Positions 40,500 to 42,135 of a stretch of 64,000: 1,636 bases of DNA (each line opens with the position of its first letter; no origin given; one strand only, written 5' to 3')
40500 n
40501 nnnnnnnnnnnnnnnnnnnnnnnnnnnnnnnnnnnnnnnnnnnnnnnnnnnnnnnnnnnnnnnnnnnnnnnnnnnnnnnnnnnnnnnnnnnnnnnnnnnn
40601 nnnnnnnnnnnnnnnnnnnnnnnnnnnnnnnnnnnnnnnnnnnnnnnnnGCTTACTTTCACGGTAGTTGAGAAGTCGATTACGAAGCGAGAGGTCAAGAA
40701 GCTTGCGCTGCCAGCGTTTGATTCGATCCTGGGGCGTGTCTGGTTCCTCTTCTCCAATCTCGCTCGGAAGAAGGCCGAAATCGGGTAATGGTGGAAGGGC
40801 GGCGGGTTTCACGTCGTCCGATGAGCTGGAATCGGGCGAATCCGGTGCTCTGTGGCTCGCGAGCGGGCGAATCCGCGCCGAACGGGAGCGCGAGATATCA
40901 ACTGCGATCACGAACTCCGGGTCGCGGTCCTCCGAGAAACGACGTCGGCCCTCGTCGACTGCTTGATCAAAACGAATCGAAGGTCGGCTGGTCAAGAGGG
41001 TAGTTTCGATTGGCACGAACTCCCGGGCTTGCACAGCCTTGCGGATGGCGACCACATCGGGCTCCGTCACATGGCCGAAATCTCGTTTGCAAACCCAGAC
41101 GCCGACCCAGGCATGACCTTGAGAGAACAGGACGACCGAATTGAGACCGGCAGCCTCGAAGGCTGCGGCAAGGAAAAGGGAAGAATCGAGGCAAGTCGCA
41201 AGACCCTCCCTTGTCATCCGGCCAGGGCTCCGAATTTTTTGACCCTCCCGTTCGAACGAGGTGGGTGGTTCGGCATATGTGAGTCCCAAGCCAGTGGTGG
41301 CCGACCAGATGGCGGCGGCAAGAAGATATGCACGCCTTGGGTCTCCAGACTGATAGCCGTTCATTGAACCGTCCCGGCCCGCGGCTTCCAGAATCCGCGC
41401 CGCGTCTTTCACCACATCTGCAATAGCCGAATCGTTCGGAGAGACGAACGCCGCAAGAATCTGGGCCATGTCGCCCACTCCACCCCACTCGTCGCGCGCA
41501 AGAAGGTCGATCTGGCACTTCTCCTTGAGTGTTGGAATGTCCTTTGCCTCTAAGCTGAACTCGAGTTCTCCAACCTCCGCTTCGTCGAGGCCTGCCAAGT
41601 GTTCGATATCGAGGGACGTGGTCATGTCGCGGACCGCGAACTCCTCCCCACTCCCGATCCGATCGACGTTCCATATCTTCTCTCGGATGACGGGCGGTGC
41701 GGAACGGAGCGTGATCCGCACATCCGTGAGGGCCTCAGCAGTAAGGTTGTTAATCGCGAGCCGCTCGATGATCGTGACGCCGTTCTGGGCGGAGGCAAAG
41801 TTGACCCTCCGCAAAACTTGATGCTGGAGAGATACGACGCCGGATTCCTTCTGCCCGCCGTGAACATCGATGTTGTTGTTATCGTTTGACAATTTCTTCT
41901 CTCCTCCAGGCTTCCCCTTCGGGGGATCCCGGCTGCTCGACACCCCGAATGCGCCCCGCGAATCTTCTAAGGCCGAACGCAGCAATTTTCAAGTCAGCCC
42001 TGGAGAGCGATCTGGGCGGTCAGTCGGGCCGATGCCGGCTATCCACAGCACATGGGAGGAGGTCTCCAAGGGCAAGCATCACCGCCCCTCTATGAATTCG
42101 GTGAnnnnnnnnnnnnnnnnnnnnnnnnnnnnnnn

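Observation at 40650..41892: N-terminal transglutaminase-like (cysteine-protease fold) domain fused to the helicase-nuclease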

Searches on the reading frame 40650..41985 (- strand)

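Call 7: search_protein_families(library=pfam, proteins=[window:40650-41985:-], max_evalue=10)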
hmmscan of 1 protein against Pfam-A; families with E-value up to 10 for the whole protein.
window:40650-41985:- (445 aa): 1 family
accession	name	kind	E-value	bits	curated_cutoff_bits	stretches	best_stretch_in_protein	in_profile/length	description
PF13195.11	DUF4011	-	0.032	14.7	22.2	1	428-444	1-17/158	Protein of unknown function (DUF4011)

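Call 14: find_homologous_proteins(query=window:40650-41862:-, max_evalue=0.001)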
Query window:40650-41862:- (404 aa): 238 proteins with E <= 0.001 among 8000 candidates; the best 120 are listed.
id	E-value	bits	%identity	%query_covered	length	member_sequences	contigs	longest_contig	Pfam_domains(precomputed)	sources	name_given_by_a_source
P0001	3.0e-208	710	79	100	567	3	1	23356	PF13195.12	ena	-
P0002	4.0e-197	673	76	99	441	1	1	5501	PF13195.12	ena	-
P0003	8.1e-197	672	74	99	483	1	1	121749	PF13195.12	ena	-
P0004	4.8e-195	666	77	95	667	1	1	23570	PF13195.12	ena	-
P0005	7.0e-192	656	74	99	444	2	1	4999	-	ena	-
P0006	2.6e-190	651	73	99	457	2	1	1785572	PF13195.12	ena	-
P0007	1.8e-185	635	71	99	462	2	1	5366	PF13195.12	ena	-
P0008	8.2e-185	633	74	96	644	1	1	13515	PF13195.12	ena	-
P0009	1.0e-181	622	80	86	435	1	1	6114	-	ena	-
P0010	1.2e-176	606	73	92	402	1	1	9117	-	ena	-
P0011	5.9e-172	590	76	87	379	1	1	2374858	-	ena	-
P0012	1.1e-171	589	66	100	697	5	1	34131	PF13195.12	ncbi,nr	ncbi:MAG: DUF4011 domain-containing protein [Gammaproteobacteria bacterium]|nr:DUF4011 domain-contai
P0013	3.1e-169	581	77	84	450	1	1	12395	-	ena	-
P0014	4.7e-164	564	75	83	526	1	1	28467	PF13195.12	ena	-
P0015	2.8e-161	555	62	100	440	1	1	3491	PF13195.12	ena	-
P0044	3.1e-118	413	48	99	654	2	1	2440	PF13195.12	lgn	-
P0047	3.2e-112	394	46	100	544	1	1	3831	PF13195.12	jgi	jgi:Protein of unknown function (DUF4011)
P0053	1.1e-105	372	46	100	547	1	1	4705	PF13195.12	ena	-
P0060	3.5e-102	361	46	100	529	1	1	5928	PF13195.12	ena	-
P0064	4.8e-101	357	45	100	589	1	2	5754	PF13195.12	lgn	-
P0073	9.9e-100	353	41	100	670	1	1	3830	PF13195.12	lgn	-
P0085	1.1e-96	343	44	100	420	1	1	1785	-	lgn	-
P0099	5.7e-91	324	40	100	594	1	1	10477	PF13195.12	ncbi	ncbi:DUF4011 domain-containing protein, partial [Pseudomonadota bacterium]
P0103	1.9e-89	319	41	100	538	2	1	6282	PF13195.12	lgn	-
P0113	1.6e-85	306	41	98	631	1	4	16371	PF13195.12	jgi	jgi:hypothetical protein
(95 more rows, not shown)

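Call 25: search_solved_structures(query=A1, max_evalue=10, show_alignments=3)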
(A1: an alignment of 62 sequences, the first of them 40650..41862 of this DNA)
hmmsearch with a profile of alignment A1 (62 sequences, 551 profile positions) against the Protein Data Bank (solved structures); distinct sequences matched with E-value up to 10: 2.
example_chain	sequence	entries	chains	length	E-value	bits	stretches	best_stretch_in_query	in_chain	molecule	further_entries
3t97_B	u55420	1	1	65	0.27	13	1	372-407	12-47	Nuclear pore complex protein Nup54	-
6j0n_n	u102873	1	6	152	1.1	11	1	51-96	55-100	Pvc5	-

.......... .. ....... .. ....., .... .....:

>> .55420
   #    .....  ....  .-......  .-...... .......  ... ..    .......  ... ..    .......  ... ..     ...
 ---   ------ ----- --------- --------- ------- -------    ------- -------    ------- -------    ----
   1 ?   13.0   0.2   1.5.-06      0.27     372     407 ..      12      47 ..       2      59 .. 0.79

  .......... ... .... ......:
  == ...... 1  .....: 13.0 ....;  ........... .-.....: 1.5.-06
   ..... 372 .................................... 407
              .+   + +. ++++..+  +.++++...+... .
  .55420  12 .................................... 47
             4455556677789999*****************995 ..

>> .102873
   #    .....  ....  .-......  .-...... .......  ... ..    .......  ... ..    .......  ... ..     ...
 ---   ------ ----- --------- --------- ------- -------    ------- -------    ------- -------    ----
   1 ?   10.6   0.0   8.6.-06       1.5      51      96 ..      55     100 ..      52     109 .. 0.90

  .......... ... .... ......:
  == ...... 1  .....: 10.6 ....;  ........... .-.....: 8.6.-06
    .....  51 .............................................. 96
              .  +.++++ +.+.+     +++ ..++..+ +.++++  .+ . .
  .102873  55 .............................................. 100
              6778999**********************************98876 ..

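Call 26: predict_structure(alignment_id=A1)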
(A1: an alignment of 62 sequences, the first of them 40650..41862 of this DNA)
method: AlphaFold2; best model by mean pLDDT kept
length: 404 residues; sequences in the alignment: 62
mean_pLDDT: 91.1   pTM: 0.85
mean pLDDT of the five models: 91.1, 90.3, 89.6, 89.4, 88.0
residues with pLDDT >= 90: 326; 70-90: 36; 50-70: 32; < 50: 10
segments of 3 or more residues with pLDDT < 50: 1-6, 402-404
pLDDT, mean of each block of 10 residues (from residue 1): 56 96 96 96 96 97 97 96 95 96 94 97 96 96 97 98 94 93 98 96 96 95 98 98 98 97 96 96 98 95 97 96 97 83 68 93 65 75 76 63 45
secondary structure, 60 per line:
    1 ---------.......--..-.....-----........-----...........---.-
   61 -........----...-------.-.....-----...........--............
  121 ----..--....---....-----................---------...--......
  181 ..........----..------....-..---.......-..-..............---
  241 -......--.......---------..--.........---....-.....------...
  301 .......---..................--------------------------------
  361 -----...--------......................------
elements in order: E10-16 H22-26 E32-39 E45-55 E62-69 E74-76 H86-90 E96-106 E109-120 H129-132 H136-139 H145-160 H175-190 H203-206 H213-219 H224-237 E242-247 E250-256 H270-278 E282-285 H287-291 H298-307 H311-316 E317-322 H323-328 H377-398

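Call 30: fold_search(model_id=the predicted structure, library=pdb)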
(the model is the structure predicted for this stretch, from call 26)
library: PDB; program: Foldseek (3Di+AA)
matches with E <= 10: 1432; with E <= 0.001: 23
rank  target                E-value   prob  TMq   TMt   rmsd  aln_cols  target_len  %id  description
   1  8oxv_A                1.4e-04  1.00  0.20  0.12   3.4       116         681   15  Transglutaminase 3 zymogen in complex with DH patient-derived Fab DH63-B02 (released 2023-10-18)
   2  8tr9                  1.4e-04  1.00  0.22  0.13   3.0       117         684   14  Cryo-EM structure of transglutaminase 2 bound to GDP (released 2024-07-31)
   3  6a8p_B                1.4e-04  1.00  0.22  0.13   3.1       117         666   15  Transglutaminase 2 mutant G224V in complex with GTP (released 2018-09-26)
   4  6kzb_C                1.4e-04  1.00  0.21  0.13   3.7       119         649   14  Transglutaminase2 complexed with calcium (released 2020-12-09)
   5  3s3p_A                1.6e-04  1.00  0.19  0.13   2.6       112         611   15  Transglutaminase 2 in complex with a novel inhibitor (released 2012-06-06)
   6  6a8p_C                1.7e-04  1.00  0.22  0.13   3.1       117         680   14  Transglutaminase 2 mutant G224V in complex with GTP (released 2018-09-26)
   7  6kzb_A                2.1e-04  1.00  0.21  0.13   3.7       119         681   13  Transglutaminase2 complexed with calcium (released 2020-12-09)
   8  3ly6_A                2.5e-04  1.00  0.20  0.13   4.1       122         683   13  Crystal structure of human transglutaminase 2 complex with adenosine 5' Triphosphate (released 2010-08-18)
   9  6a8p_A                2.8e-04  1.00  0.22  0.13   3.2       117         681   14  Transglutaminase 2 mutant G224V in complex with GTP (released 2018-09-26)
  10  9bc2_A                3.3e-04  1.00  0.20  0.13   4.0       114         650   14  Transglutaminase 2 - Open State (released 2024-07-03)
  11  3s3j_A                3.5e-04  1.00  0.19  0.12   4.4       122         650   14  Transglutaminase 2 in complex with a novel inhibitor (released 2012-06-06)
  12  4pyg_A                3.7e-04  1.00  0.22  0.13   3.1       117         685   14  Transglutaminase2 complexed with GTP (released 2015-02-11)
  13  1l9m_B                3.9e-04  0.85  0.20  0.13  17.8       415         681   10  Three-dimensional structure of the human transglutaminase 3 enzyme: binding of calcium ions change structure for activ (released 2002-05-29)
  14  1l9n_A                4.2e-04  1.00  0.19  0.12   4.3       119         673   14  Three-dimensional structure of the human transglutaminase 3 enzyme: binding of calcium ions change structure for activ (released 2002-05-29)
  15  1kv3_A                5.0e-04  1.00  0.21  0.13   3.9       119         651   13  HUMAN TISSUE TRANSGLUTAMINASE IN GDP BOUND FORM (released 2002-03-13)
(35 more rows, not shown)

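Call 39: search_protein_families(library=pfam, alignment_id=A1, max_evalue=10)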
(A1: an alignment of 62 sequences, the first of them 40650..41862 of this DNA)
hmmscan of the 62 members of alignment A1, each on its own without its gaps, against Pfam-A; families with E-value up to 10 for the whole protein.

A. member 1, window:40650-41862:- (404 aa): 1 family
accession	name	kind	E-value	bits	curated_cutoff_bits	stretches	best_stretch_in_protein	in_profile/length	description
PF13195.11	DUF4011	-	0.028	14.8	22.2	1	387-403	1-17/158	Protein of unknown function (DUF4011)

B. families by the number of members that match (of 62 scanned): 13 families
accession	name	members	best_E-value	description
PF13195.11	DUF4011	55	7e-52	Protein of unknown function (DUF4011)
PF19698.5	DUF6197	19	2.4e-05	Family of unknown function (DUF6197)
PF04473.18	DUF553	10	0.0073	Transglutaminase-like domain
PF12249.13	AftA_C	6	0.057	Arabinofuranosyltransferase A C terminal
PF04186.18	FxsA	2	0.044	FxsA cytoplasmic membrane protein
PF20957.2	GxGYxYP_N_2nd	2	0.073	GxGYxYP_N second domain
PF18993.5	Rv0078B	1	0.0058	Rv0078B-related antitoxin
PF18280.6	Ant-IIb_sub-bd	1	0.021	Nucleotidyltransferase, substrate binding domain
PF05157.20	MshEN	1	0.038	MshEN domain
PF18225.7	AbfS_sensor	1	0.13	Sensor histidine kinase (AbfS) sensor domain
PF24439.1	DUF7558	1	0.18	Family of unknown function (DUF7558)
PF18448.7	CBM46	1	0.23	Carbohydrate binding domain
PF24429.1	CSLinker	1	3.1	CSLinker motif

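Call 40: search_protein_families(library=pfam, proteins=[P0044, P0047, P0053, P0060, P0064, P0073, P0085, P0099, P0103, P0113], max_evalue=10)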
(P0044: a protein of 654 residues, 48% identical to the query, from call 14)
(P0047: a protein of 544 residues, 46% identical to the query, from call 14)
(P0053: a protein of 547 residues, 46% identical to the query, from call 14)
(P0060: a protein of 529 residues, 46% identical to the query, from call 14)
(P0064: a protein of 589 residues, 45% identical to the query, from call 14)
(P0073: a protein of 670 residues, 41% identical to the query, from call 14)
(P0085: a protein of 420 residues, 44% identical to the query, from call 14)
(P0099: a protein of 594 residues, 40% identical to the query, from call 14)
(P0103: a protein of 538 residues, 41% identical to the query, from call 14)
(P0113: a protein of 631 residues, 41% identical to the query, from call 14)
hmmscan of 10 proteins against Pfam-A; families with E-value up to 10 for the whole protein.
P0044 (654 aa): 1 family
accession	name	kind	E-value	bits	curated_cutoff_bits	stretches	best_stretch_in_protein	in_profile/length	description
PF13195.11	DUF4011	-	1.4e-45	155.6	22.2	1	388-559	1-158/158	Protein of unknown function (DUF4011)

P0047 (544 aa): 2 families
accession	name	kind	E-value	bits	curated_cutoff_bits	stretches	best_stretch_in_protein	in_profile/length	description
PF13195.11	DUF4011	-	2.7e-38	131.9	22.2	1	393-537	1-131/158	Protein of unknown function (DUF4011)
PF18225.7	AbfS_sensor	-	0.13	12.6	26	1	54-77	8-31/65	Sensor histidine kinase (AbfS) sensor domain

P0053 (547 aa): 2 families
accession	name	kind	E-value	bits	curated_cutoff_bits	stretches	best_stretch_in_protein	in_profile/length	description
PF13195.11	DUF4011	-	2.8e-38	131.8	22.2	1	395-544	1-136/158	Protein of unknown function (DUF4011)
PF19698.5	DUF6197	-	0.01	16.5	24.6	1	151-207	2-59/111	Family of unknown function (DUF6197)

P0060 (529 aa): 1 family
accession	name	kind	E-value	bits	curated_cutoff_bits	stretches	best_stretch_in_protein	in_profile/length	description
PF13195.11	DUF4011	-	2.8e-11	44.1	22.2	1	401-498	1-84/158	Protein of unknown function (DUF4011)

P0064 (589 aa): 3 families
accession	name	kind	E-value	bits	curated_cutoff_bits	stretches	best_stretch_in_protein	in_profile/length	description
PF13195.11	DUF4011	-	3.2e-46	157.6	22.2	1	400-571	1-158/158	Protein of unknown function (DUF4011)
PF19698.5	DUF6197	-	0.0039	17.9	24.6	1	155-211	2-52/111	Family of unknown function (DUF6197)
PF20957.2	GxGYxYP_N_2nd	-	0.12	13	24.5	1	31-84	18-67/68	GxGYxYP_N second domain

P0073 (670 aa): 1 family
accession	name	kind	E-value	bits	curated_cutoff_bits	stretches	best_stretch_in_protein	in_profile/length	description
PF13195.11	DUF4011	-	7.5e-48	162.9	22.2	1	404-579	1-158/158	Protein of unknown function (DUF4011)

P0085 (420 aa): 1 family
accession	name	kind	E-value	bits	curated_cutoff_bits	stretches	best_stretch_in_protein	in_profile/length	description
PF12249.13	AftA_C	-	0.27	11.4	25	1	188-235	61-109/177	Arabinofuranosyltransferase A C terminal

P0099 (594 aa): 2 families
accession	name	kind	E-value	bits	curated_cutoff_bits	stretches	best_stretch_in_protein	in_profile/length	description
PF13195.11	DUF4011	-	1.7e-51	174.7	22.2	1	396-568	1-158/158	Protein of unknown function (DUF4011)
PF18993.5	Rv0078B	-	0.0058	17.1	27.1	1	326-353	16-43/63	Rv0078B-related antitoxin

P0103 (538 aa): 2 families
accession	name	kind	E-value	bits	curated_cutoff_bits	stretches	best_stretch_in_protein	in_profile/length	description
PF13195.11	DUF4011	-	1.1e-38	133.2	22.2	1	393-537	1-130/158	Protein of unknown function (DUF4011)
PF04473.18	DUF553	-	0.24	11.3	20.5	1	208-251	44-86/140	Transglutaminase-like domain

P0113 (631 aa): 1 family
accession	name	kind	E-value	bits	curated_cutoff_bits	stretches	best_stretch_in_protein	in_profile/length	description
PF13195.11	DUF4011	-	3.3e-44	151.1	22.2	1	406-577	2-158/158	Protein of unknown function (DUF4011)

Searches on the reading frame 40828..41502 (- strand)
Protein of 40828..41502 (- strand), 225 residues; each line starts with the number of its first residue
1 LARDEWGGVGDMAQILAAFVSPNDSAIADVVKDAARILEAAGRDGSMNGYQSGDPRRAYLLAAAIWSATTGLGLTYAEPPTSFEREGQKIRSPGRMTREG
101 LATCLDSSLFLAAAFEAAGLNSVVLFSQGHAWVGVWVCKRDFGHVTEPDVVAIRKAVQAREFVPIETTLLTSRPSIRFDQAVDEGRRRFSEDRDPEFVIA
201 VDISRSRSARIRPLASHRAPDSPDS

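Call 41: predict_structure(alignment_id=A2)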
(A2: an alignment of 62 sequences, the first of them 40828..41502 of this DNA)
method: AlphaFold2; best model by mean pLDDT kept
length: 225 residues; sequences in the alignment: 62
mean_pLDDT: 92.6   pTM: 0.89
mean pLDDT of the five models: 92.6, 92.3, 92.1, 91.6, 90.6
residues with pLDDT >= 90: 189; 70-90: 19; 50-70: 10; < 50: 7
segments of 3 or more residues with pLDDT < 50: 216-220
pLDDT, mean of each block of 10 residues (from residue 1): 82 89 98 99 95 95 99 96 92 97 98 98 98 98 96 98 98 97 98 97 91 50 51
secondary structure, 60 per line:
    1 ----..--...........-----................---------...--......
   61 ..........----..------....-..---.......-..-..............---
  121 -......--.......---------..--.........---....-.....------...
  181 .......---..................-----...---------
elements in order: H9-19 H25-40 H55-70 H83-86 H93-99 H104-117 E122-127 E130-136 H150-158 E162-165 H167-171 H178-187 H191-196 E197-202 H203-208

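Call 69: search_solved_structures(query=A4, max_evalue=10, show_alignments=5)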
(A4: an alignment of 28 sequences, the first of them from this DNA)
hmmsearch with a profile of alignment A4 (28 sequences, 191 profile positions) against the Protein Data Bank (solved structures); distinct sequences matched with E-value up to 10: 0.
